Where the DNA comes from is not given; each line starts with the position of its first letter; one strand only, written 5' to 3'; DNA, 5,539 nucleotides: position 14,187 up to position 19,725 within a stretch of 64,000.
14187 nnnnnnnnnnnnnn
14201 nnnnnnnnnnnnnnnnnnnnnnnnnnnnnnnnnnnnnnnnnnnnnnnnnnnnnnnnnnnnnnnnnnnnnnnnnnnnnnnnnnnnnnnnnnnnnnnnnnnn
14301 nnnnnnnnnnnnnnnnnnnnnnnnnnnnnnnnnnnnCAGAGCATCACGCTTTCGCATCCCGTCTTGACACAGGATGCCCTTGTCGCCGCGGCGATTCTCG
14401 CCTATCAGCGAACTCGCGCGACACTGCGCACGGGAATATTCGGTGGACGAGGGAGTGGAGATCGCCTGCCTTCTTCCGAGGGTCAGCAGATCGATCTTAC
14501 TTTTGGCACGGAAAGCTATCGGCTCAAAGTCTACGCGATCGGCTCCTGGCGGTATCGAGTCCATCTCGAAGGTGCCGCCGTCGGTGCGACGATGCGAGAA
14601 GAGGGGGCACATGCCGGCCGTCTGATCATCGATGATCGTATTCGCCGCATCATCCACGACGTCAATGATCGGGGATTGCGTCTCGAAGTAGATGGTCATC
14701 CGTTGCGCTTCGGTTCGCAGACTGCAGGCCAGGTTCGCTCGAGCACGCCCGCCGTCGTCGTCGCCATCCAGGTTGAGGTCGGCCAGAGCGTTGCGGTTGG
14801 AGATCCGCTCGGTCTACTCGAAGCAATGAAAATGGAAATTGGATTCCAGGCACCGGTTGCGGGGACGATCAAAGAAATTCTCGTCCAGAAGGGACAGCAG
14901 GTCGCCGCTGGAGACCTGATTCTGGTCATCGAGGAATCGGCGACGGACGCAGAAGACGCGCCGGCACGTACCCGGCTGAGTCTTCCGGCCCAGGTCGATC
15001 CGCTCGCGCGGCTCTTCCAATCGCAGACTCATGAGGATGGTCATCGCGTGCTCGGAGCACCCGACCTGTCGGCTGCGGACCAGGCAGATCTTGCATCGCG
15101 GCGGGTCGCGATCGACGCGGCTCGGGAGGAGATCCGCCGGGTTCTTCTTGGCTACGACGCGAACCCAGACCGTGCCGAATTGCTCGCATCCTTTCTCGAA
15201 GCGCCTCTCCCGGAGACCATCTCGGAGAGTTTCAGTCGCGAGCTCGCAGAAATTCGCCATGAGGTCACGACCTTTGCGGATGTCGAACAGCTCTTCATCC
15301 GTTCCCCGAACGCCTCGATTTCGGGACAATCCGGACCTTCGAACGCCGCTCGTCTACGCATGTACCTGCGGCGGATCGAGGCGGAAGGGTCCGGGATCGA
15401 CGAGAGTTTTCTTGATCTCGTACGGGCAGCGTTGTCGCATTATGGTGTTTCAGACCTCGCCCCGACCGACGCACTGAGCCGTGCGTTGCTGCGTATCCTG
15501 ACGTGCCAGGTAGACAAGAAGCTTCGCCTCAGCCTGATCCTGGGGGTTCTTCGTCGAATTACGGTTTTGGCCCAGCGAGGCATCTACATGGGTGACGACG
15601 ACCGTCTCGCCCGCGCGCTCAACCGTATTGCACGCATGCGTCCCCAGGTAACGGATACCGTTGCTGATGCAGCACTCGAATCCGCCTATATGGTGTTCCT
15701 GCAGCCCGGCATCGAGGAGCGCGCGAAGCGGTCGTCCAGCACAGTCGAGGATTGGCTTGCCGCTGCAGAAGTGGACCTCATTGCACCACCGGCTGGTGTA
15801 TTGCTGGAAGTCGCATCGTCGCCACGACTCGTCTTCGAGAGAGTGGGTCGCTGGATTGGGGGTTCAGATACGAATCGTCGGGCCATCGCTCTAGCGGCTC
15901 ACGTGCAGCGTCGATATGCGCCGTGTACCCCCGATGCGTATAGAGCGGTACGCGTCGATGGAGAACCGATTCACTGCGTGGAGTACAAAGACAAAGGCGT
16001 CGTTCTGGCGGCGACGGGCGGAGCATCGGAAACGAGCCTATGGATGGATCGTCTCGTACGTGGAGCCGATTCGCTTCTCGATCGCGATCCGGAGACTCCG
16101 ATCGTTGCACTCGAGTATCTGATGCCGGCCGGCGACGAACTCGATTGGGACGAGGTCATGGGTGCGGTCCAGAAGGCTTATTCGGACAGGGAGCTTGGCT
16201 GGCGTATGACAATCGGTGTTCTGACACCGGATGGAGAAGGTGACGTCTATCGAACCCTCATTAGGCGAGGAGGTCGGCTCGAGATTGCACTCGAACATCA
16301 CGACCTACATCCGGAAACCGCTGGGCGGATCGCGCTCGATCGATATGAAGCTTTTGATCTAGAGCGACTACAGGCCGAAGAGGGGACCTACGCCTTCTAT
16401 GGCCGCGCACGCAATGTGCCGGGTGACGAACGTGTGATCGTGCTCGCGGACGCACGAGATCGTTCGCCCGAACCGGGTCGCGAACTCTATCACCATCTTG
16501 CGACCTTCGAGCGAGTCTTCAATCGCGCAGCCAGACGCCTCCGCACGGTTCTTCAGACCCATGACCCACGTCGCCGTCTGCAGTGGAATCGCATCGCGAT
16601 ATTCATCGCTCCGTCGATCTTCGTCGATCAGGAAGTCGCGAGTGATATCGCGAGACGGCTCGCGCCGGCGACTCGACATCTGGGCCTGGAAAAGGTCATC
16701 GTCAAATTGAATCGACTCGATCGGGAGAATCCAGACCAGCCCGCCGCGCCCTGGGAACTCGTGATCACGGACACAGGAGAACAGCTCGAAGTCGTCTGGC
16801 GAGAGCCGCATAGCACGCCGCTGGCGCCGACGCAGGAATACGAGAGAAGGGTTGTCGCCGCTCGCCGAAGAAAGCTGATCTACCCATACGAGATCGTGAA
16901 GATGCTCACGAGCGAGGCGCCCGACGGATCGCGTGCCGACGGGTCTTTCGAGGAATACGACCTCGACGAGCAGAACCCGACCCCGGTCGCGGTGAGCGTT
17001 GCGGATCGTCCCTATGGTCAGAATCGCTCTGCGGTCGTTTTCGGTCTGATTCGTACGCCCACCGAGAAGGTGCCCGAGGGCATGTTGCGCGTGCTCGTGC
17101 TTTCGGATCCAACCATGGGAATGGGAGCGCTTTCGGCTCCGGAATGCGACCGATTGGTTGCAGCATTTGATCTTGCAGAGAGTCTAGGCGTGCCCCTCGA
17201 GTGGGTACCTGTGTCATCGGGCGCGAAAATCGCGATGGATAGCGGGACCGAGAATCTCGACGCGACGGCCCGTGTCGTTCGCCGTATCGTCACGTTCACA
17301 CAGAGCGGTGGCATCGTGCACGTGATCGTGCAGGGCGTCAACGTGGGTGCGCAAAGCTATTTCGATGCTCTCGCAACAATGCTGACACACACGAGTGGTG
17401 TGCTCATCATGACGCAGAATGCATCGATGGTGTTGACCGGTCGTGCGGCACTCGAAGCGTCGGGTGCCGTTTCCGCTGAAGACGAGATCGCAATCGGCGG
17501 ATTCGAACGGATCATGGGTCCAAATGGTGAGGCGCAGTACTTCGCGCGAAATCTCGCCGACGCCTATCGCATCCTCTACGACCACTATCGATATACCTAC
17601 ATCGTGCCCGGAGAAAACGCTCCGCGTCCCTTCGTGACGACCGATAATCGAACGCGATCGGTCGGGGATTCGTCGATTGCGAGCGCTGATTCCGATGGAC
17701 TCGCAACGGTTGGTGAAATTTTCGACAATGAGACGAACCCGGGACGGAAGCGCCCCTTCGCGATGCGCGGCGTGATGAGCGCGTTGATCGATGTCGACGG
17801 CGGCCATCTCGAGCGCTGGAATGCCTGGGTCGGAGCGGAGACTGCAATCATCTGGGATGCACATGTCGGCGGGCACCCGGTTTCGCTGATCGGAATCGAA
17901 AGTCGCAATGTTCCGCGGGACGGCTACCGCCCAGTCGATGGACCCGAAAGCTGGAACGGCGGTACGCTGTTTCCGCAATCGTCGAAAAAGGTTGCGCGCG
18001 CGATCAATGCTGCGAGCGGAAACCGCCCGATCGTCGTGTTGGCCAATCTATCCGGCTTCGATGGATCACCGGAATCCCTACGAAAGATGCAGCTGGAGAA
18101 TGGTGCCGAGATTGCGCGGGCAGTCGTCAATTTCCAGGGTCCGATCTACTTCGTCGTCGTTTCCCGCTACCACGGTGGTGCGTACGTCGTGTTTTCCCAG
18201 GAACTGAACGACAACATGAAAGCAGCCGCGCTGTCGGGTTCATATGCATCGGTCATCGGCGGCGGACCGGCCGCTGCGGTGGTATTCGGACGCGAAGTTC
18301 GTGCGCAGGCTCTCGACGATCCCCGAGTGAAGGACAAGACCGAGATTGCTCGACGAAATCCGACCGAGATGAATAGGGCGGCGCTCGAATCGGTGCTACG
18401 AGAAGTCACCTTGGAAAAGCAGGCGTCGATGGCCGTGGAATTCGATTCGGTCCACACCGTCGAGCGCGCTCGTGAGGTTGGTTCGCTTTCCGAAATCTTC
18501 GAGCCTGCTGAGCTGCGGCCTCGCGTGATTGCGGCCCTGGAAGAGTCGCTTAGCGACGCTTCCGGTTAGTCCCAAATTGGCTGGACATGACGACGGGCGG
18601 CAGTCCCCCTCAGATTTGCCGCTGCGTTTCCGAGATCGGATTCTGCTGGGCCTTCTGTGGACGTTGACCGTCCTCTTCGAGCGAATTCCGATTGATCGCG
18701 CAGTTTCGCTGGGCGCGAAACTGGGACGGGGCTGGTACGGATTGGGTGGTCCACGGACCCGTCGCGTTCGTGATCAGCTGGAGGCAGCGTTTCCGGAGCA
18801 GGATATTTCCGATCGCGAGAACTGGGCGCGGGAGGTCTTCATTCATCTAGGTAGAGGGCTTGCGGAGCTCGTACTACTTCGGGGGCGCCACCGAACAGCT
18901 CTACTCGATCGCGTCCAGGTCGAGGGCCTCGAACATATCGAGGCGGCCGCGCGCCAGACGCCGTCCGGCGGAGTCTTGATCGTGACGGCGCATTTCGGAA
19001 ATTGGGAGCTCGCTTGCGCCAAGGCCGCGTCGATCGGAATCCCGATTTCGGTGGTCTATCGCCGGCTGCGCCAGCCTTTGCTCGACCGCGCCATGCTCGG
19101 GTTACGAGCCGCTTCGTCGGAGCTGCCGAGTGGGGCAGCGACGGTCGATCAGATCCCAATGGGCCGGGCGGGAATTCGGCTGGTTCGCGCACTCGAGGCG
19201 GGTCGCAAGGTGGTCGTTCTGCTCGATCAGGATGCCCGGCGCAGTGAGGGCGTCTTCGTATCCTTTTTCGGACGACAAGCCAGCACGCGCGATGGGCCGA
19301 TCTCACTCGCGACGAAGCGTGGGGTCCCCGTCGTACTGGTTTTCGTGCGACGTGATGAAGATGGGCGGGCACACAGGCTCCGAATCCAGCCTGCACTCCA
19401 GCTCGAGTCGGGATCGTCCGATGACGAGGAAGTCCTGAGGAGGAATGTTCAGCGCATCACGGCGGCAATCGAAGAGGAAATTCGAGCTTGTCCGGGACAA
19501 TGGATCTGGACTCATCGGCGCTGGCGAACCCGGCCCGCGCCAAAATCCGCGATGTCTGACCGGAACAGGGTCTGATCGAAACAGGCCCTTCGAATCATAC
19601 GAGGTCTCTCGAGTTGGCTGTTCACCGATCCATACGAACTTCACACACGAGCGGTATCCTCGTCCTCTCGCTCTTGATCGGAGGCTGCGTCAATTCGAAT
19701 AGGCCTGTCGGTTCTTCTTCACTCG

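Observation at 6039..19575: Self-contained 11-gene lipid cluster from carboxylase to final acyl transfer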

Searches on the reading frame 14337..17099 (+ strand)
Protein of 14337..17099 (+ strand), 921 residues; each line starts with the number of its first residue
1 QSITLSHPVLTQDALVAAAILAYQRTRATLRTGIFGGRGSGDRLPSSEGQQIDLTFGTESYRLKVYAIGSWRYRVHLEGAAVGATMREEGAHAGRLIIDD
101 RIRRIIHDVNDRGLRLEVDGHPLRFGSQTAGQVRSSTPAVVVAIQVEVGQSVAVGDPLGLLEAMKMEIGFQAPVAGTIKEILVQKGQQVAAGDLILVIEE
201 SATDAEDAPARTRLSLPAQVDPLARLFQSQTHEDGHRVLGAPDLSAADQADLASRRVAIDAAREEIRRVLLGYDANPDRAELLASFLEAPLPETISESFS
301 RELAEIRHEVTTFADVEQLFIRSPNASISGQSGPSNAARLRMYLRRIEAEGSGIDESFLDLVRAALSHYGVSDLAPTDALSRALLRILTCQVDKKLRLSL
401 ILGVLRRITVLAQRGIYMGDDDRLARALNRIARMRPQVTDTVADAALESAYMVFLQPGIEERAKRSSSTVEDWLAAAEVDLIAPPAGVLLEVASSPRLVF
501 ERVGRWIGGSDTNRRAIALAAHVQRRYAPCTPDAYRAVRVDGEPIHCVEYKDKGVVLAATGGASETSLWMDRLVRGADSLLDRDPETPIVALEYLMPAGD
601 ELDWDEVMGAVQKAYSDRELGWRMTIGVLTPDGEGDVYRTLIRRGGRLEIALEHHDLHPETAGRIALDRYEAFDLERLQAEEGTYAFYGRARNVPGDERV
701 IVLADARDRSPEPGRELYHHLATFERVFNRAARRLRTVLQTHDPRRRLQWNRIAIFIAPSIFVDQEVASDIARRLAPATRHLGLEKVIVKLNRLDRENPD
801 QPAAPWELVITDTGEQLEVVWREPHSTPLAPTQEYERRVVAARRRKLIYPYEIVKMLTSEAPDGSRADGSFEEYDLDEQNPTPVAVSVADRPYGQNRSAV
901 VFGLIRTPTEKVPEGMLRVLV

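Call 60: search_protein_families(library=pfam, proteins=[window:14337-17099:+], max_evalue=10)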
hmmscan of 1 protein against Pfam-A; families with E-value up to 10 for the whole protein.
window:14337-17099:+ (921 aa): 8 families
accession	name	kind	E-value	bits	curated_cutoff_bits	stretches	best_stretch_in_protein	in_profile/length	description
PF00364.28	Biotin_lipoyl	-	8.5e-16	58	22.1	1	133-198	3-73/73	Biotin-requiring enzyme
PF13533.13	Biotin_lipoyl_2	-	1.3e-12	47.6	29.8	2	171-199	4-32/32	Biotin-lipoyl like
PF13437.12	HlyD_3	-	2e-06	28.9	22.2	2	171-201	3-33/106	HlyD family secretion protein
PF05896.17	NQRA_N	-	0.033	14.8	25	1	139-181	37-78/94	NqrA N-terminal barrel-sandwich hybrid domain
PF01597.25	GCV_H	-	0.06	13.7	22.2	1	142-181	34-74/122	Glycine cleavage H-protein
PF16576.10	HlyD_D23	-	0.091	12.5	30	1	165-200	106-141/214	Barrel-sandwich domain of CusB or HlyD membrane-fusion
PF13375.12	RnfC_N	-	0.31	11.5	25.6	1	145-190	45-89/101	RnfC Barrel sandwich hybrid domain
PF01551.29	Peptidase_M23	-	0.38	11.4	28.7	0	177-195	51-69/96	Peptidase family M23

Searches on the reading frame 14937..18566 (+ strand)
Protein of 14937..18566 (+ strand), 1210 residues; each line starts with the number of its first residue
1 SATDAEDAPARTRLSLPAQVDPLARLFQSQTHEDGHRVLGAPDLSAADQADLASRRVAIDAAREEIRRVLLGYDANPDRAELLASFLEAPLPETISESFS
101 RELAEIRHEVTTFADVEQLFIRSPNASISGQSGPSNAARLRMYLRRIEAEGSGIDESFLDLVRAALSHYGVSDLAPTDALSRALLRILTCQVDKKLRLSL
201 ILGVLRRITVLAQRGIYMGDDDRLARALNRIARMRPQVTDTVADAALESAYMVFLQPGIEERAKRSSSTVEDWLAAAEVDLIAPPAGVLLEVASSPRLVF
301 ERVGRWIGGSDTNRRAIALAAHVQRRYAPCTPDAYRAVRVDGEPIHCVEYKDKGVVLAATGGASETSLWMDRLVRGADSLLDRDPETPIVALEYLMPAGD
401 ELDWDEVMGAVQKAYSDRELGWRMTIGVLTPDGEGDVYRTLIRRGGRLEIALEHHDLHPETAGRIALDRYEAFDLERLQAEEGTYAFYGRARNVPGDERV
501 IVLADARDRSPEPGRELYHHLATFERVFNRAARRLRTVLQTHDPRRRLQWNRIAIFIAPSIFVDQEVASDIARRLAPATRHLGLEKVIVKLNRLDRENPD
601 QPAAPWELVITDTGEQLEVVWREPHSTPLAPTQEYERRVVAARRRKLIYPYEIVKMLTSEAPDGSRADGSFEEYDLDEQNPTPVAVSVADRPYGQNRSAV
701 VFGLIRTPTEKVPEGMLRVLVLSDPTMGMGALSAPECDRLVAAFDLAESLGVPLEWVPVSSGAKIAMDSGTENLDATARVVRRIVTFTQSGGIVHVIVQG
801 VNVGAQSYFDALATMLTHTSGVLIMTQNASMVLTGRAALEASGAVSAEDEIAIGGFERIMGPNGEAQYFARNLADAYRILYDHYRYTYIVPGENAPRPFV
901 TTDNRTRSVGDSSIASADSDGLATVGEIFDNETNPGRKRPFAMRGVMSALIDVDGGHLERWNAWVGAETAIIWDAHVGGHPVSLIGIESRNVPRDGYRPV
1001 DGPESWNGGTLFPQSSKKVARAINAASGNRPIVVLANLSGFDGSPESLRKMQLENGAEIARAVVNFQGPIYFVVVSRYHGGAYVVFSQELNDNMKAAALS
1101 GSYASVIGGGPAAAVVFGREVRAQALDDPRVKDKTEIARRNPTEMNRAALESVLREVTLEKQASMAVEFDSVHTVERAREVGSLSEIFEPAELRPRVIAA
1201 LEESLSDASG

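Call 23: search_solved_structures(query=window:14937-18566:+, max_evalue=0.01, show_alignments=0)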
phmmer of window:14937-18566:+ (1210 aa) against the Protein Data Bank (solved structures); distinct sequences matched with E-value up to 0.01: 34.
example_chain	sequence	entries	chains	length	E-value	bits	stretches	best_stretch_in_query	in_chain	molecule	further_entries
5i6g_A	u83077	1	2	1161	6.8e-15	57.2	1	949-1092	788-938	Acetyl-CoA carboxylase-like protein,Acetyl-CoA carboxylase-like protein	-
5i6f_A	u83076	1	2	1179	7.2e-15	57.1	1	949-1092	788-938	Acetyl-CoA carboxylase-like protein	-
3tv5_A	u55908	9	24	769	8.7e-15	56.8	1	826-1134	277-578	Acetyl-CoA carboxylase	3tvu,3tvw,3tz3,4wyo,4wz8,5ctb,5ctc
5i6h_A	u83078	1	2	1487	1.5e-14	56.1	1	949-1092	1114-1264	Acetyl-CoA carboxylase-like protein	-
5i6i_A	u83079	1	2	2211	5.7e-14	54.1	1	949-1092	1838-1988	Acetyl-CoA carboxylase-like protein,Acetyl-CoA carboxylase-like protein,Acetyl-CoA carboxy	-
9cv6_A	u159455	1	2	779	1.2e-13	53.1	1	962-1092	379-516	Acetyl-CoA carboxylase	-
1uyr_A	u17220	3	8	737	1.7e-13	52.6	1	948-1134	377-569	ACETYL-COA CARBOXYLASE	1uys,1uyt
1w2x_A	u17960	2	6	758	1.8e-13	52.5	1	948-1134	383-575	ACETYL-COA CARBOXYLASE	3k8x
3pgq_A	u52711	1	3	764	1.9e-13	52.4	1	948-1134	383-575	Acetyl-CoA carboxylase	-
3h0j_A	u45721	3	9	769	1.9e-13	52.4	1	948-1134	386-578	Acetyl-CoA carboxylase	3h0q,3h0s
1od2_A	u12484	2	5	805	2.2e-13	52.2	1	949-1134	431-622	ACETYL-COENZYME A CARBOXYLASE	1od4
1uyv_A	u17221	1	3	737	2.3e-13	52.1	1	948-1134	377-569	ACETYL-COA CARBOXYLASE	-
3ff6_A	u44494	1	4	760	4.1e-13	51.3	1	822-1191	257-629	Acetyl-CoA carboxylase 2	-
3tdc_A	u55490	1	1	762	4.1e-13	51.3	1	822-1191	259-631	Acetyl-CoA carboxylase 2 variant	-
5csk_A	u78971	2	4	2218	2e-12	49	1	949-1134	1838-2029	Acetyl-CoA carboxylase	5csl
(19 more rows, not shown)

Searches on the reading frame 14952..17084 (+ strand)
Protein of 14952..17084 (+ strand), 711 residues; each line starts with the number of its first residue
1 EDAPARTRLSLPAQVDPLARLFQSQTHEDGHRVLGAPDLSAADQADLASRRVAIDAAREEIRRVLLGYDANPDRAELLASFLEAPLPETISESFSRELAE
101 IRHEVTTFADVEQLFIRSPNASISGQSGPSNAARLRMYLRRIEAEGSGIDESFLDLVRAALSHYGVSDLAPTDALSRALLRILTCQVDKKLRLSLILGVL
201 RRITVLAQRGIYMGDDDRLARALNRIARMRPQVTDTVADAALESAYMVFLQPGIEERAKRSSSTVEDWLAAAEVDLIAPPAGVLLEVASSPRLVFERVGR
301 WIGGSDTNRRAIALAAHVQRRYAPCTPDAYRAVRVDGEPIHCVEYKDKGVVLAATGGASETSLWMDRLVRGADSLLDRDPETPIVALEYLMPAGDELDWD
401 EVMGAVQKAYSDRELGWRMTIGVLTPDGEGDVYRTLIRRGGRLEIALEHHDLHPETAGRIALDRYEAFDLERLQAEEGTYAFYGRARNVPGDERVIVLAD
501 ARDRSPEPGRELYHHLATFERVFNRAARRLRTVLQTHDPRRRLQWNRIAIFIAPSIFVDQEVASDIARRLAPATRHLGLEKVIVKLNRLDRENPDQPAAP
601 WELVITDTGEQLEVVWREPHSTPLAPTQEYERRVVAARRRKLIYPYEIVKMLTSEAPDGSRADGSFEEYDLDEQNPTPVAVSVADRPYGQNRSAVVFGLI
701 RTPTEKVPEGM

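Call 84: predict_structure(alignment_id=A3)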
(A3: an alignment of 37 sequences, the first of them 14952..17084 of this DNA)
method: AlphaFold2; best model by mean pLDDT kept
length: 711 residues; sequences in the alignment: 37
mean_pLDDT: 83.3   pTM: 0.76
mean pLDDT of the five models: 83.3, 81.4, 80.5, 79.6, 79.5
residues with pLDDT >= 90: 274; 70-90: 345; 50-70: 75; < 50: 17
segments of 3 or more residues with pLDDT < 50: 1-3, 119-127
pLDDT, mean of each block of 10 residues (from residue 1): 48 76 80 86 92 94 87 88 92 94 95 77 50 90 85 93 92 93 87 94 93 92 89 87 89 73 71 62 73 75 83 86 84 87 90 91 94 90 92 83 92 87 81 92 91 92 93 85 91 91 58 72 89 76 80 84 82 79 90 86 80 84 87 77 76 67 77 82 71 68 77 65
secondary structure, 60 per line:
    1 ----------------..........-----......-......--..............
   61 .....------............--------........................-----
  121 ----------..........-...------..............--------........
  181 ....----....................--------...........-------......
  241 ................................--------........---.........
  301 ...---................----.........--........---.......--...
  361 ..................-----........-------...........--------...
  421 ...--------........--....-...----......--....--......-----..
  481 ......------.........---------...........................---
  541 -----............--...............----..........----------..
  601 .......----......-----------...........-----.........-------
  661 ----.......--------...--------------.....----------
elements in order (helices of 4 or more, strands of 3 or more residues): H17-21 E22-26 E32-37 H39-44 H47-65 H72-83 H92-115 H131-140 H151-164 H173-184 H189-208 H217-227 H235-272 H281-288 H292-303 H307-322 E327-335 E338-345 E349-355 H358-378 E384-391 H399-409 E418-423 E432-439 E442-445 H454-459 H462-465 E468-473 E479-486 E493-501 H512-537 E546-557 H560-574 E579-588 E599-607 E612-617 H629-639 H645-653 E665-671 E680-682 E697-701

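Call 86: fold_search(model_id=the predicted structure, library=pdb)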
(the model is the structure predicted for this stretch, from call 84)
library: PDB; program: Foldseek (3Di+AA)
matches with E <= 10: 878; with E <= 0.001: 30
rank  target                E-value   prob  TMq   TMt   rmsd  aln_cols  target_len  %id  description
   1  5csl_B                1.2e-21  1.00  0.50  0.21  13.9       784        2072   15  Crystal structure of the 500 kD yeast acetyl-CoA carboxylase holoenzyme dimer (released 2015-10-28)
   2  8xl0_E                2.9e-21  1.00  0.50  0.23  14.6       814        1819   15  Citrate-induced filament of human acetyl-coenzyme A carboxylase 1 (ACC1-citrate) (released 2024-10-23)
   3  8xkz_C                3.0e-21  1.00  0.50  0.20  14.6       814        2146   15  Core region of the citrate-induced human acetyl-CoA carboxylase 1 filament (ACC1-citrate) (released 2024-10-23)
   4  5csk_B                3.5e-21  1.00  0.51  0.21  13.2       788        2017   15  Crystal structure of yeast acetyl-CoA carboxylase, unbiotinylated (released 2015-10-28)
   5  5csl_A                1.3e-20  1.00  0.52  0.22   9.5       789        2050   14  Crystal structure of the 500 kD yeast acetyl-CoA carboxylase holoenzyme dimer (released 2015-10-28)
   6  8xl1_A                1.9e-20  1.00  0.45  0.24  18.1       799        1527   14  Core region of the human acetyl-CoA carboxylase 1 filament in complex with acetyl-CoA (ACC1-inact) (released 2024-10-23)
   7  5i6h_B                4.1e-20  1.00  0.42  0.25  20.2       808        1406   14  Crystal structure of CD-CT domains of Chaetomium thermophilum acetyl-CoA carboxylase (released 2016-04-20)
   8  5csk_A                7.0e-20  1.00  0.52  0.22   9.8       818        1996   13  Crystal structure of yeast acetyl-CoA carboxylase, unbiotinylated (released 2015-10-28)
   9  8xl2_C                7.3e-20  1.00  0.46  0.28  17.9       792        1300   15  Human acetyl-CoA carboxylase 1 filament in complex with acetyl-CoA (ACC1-inact) (released 2024-10-23)
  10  5i6h_A                1.3e-19  1.00  0.43  0.25  19.5       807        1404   16  Crystal structure of CD-CT domains of Chaetomium thermophilum acetyl-CoA carboxylase (released 2016-04-20)
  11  5csa_B                1.4e-19  1.00  0.42  0.36  15.3       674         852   13  Crystal structure of domains BT-BCCP-AC1-AC5 of yeast acetyl-CoA carboxylase (released 2015-10-28)
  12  5i6i_B                2.1e-19  1.00  0.47  0.27  18.4       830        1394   15  Crystal structure of a dBCCP-variant of Chaetomium thermophilum acetyl-CoA carboxylase (released 2016-04-20)
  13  5i6e                  4.4e-19  1.00  0.40  0.41  18.7       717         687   12  Crystal structure of the central domain of yeast acetyl-CoA carboxylase (released 2016-04-20)
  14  5i6i_A                2.5e-18  1.00  0.39  0.21  19.5       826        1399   15  Crystal structure of a dBCCP-variant of Chaetomium thermophilum acetyl-CoA carboxylase (released 2016-04-20)
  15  5csa_A                2.6e-18  1.00  0.42  0.35  13.5       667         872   13  Crystal structure of domains BT-BCCP-AC1-AC5 of yeast acetyl-CoA carboxylase (released 2015-10-28)
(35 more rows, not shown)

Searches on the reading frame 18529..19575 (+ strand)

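Call 4: search_protein_families(library=pfam, proteins=[window:18529-19575:+])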
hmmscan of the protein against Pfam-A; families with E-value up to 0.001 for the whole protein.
window:18529-19575:+ (348 aa): 1 family
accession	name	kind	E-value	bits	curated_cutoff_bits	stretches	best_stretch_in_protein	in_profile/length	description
PF03279.18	Lip_A_acyltrans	-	6.1e-41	141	22.3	1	48-334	24-295/295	Bacterial lipid A biosynthesis acyltransferase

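Call 6: search_protein_families(library=ncbifam, proteins=[window:18529-19575:+], max_evalue=0.00001)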
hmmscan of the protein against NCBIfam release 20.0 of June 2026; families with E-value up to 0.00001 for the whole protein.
window:18529-19575:+ (348 aa): 17 families
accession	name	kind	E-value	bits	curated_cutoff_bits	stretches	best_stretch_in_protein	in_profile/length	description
NF006487.0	PRK08905.1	equivalog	1.1e-36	126.4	281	1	43-336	3-277/290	lysophospholipid acyltransferase family protein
TIGR02207.1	lipid_A_htrB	subfamily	2.1e-36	125.8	297.8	1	45-339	20-299/303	LpxL/LpxP family Kdo(2)-lipid IV(A) lauroyl/palmitoleoyl acyltransferase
NF005120.0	PRK06553.1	equivalog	2.5e-36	125.6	273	1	43-333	27-307/308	lipid A biosynthesis lauroyl acyltransferase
NF006437.0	PRK08733.1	equivalog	1.3e-31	110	540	1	45-342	26-304/306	LpxL/LpxP family Kdo(2)-lipid IV(A) lauroyl/palmitoleoyl acyltransferase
NF004191.0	PRK05646.1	equivalog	1.9e-31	109.4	491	1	38-344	20-307/310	lipid A biosynthesis lauroyl acyltransferase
NF006270.0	PRK08419.1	equivalog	1.4e-27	96.8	248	1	36-334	3-290/298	lipid A biosynthesis lauroyl acyltransferase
NF005340.0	PRK06860.1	subfamily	3.4e-26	92.1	398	1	41-338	26-303/309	lipid A biosynthesis lauroyl acyltransferase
NF006438.0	PRK08734.1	equivalog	2.6e-25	89.1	363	1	42-339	9-291/305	lauroyl acyltransferase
NF005952.0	PRK08025.1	equivalog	2.8e-25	89.1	517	1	47-341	24-303/306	kdo(2)-lipid IV(A) palmitoleoyltransferase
NF005399.0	PRK06946.1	subfamily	8.6e-24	84.3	343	1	37-339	4-290/294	lipid A biosynthesis lauroyl acyltransferase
NF006432.0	PRK08706.1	equivalog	1.1e-21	77.3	384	1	49-338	10-284/289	lipid A biosynthesis lauroyl acyltransferase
NF005919.0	PRK07920.1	equivalog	3.1e-21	75.7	209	1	74-335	46-296/311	phosphatidylinositol mannoside acyltransferase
TIGR02208.1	lipid_A_msbB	equivalog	7.6e-21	74.7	336.05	1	53-339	30-301/305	lauroyl-Kdo(2)-lipid IV(A) myristoyltransferase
NF005150.0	PRK06628.1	equivalog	2.1e-18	66.8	350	1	92-333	63-289/290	lipid A biosynthesis lauroyl acyltransferase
NF006507.0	PRK08943.1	subfamily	2.1e-17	63.2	337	1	47-342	34-314/322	lipid A biosynthesis (KDO)2-(lauroyl)-lipid IVA acyltransferase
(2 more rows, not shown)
